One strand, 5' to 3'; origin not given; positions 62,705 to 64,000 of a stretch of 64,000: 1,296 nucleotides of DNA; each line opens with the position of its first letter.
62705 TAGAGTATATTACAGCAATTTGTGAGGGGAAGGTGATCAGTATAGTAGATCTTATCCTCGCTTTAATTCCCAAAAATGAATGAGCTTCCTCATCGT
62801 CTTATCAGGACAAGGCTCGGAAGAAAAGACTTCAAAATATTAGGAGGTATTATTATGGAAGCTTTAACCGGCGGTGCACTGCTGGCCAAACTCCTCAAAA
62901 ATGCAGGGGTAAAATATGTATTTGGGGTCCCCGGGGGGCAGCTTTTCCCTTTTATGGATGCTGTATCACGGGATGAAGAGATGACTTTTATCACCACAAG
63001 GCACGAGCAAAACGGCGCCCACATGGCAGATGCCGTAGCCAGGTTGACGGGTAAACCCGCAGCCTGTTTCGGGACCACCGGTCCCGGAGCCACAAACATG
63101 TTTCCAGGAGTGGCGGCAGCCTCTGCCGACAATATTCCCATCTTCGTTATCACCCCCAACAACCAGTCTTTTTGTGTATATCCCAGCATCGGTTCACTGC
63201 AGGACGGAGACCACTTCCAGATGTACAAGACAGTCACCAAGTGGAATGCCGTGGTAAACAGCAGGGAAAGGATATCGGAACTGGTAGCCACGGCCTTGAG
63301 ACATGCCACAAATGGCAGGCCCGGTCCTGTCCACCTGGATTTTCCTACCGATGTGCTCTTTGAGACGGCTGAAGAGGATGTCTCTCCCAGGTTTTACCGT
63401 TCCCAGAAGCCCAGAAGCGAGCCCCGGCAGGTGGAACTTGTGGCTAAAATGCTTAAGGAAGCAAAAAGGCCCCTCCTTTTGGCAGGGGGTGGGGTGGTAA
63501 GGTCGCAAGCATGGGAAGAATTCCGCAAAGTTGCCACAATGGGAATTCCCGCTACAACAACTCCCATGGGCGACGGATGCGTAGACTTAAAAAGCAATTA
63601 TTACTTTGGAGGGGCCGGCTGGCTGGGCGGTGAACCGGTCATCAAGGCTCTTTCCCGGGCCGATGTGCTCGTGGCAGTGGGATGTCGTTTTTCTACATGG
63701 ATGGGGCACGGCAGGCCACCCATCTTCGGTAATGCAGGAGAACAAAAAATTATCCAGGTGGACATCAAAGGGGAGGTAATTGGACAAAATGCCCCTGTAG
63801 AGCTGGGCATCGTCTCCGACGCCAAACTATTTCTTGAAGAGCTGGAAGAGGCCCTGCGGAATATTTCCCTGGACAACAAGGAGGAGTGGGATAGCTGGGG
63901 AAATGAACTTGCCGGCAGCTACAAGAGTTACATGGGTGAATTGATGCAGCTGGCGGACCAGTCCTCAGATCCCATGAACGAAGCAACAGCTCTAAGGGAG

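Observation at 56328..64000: Candidate uncharacterised radical-SAM biosynthetic cluster: hypothetical, B12-rSAM, Rossmann/Cys-rich protein, two tandem paralogous rSAM, and a TPP-dependent ALS-family enzyme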

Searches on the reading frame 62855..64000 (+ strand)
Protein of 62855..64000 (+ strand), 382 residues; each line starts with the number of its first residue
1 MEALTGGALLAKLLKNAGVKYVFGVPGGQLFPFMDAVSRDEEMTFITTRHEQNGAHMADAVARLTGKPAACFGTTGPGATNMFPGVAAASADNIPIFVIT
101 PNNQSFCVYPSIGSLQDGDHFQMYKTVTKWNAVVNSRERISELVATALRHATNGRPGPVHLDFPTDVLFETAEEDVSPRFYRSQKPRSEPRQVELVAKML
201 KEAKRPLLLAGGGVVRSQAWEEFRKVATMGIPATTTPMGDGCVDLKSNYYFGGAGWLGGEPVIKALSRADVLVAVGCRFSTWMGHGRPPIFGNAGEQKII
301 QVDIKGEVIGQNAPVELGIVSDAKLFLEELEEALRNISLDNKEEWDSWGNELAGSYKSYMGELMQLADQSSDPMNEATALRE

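Call 6: search_protein_families(library=pfam, proteins=[window:62855-64000:+], max_evalue=0.01)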
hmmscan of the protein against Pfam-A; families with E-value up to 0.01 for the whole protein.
window:62855-64000:+ (382 aa): 3 families
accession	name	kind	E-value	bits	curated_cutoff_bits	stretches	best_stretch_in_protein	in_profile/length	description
PF02776.23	TPP_enzyme_N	-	2.3e-36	124.6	26.8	1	5-104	2-101/119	Thiamine pyrophosphate enzyme, N-terminal TPP binding domain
PF00205.28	TPP_enzyme_M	-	9.5e-35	119.7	30.4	1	194-330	2-137/137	Thiamine pyrophosphate enzyme, central domain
PF02552.22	CO_dh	-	0.00065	20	21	1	192-236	24-69/168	CO dehydrogenase beta subunit/acetyl-CoA synthase epsilon subunit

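Call 7: search_protein_families(library=ncbifam, proteins=[window:62855-64000:+], max_evalue=0.01)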
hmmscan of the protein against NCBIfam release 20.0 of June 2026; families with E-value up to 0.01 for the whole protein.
window:62855-64000:+ (382 aa): 52 families (the best 25 are shown)
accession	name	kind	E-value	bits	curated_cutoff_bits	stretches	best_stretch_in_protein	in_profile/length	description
TIGR00118.1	acolac_lg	equivalog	1.8e-74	251.2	538.35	1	4-360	1-351/557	biosynthetic-type acetolactate synthase large subunit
NF004919.0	PRK06276.1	equivalog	2.1e-73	247.6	866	1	5-347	2-345/582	acetolactate synthase large subunit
NF006187.0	PRK08322.1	equivalog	7e-66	222.8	509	1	7-343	5-334/548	acetolactate synthase large subunit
NF006052.0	PRK08199.1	subfamily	3.9e-65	220.2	539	1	3-361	7-359/559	thiamine pyrophosphate protein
NF005860.0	PRK07789.1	equivalog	1.4e-64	218.5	881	1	2-373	32-403/615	acetolactate synthase large subunit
NF005651.0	PRK07418.1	subfamily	2e-64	217.9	942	1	3-352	18-370/617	acetolactate synthase large subunit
NF004710.0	PRK06048.1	equivalog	2.6e-64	217.6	976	1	3-352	7-351/561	acetolactate synthase large subunit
NF006016.1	PRK08155.1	equivalog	4.1e-62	210.4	870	1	4-360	3-353/554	acetolactate synthase large subunit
NF006122.0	PRK08266.1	subfamily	1.1e-60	205.7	571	1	1-338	1-328/543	hypothetical protein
NF006524.0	PRK08978.1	equivalog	1.3e-60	205.2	738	1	5-337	2-327/548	acetolactate synthase 2 catalytic subunit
NF006319.0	PRK08527.1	equivalog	8.9e-59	199.4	905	1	1-347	1-346/565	acetolactate synthase large subunit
NF008431.0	PRK11269.1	equivalog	1e-58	199.3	791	1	12-352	12-352/591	glyoxylate carboligase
NF005713.0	PRK07525.1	subfamily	4.4e-58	197.1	620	1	5-374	7-371/592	sulfoacetaldehyde acetyltransferase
NF005058.0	PRK06466.1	equivalog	1.5e-57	195.3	951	1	1-353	1-355/574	acetolactate synthase 3 large subunit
NF006581.0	PRK09107.1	equivalog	1.5e-57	195.2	974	1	3-352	10-362/595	acetolactate synthase 3 large subunit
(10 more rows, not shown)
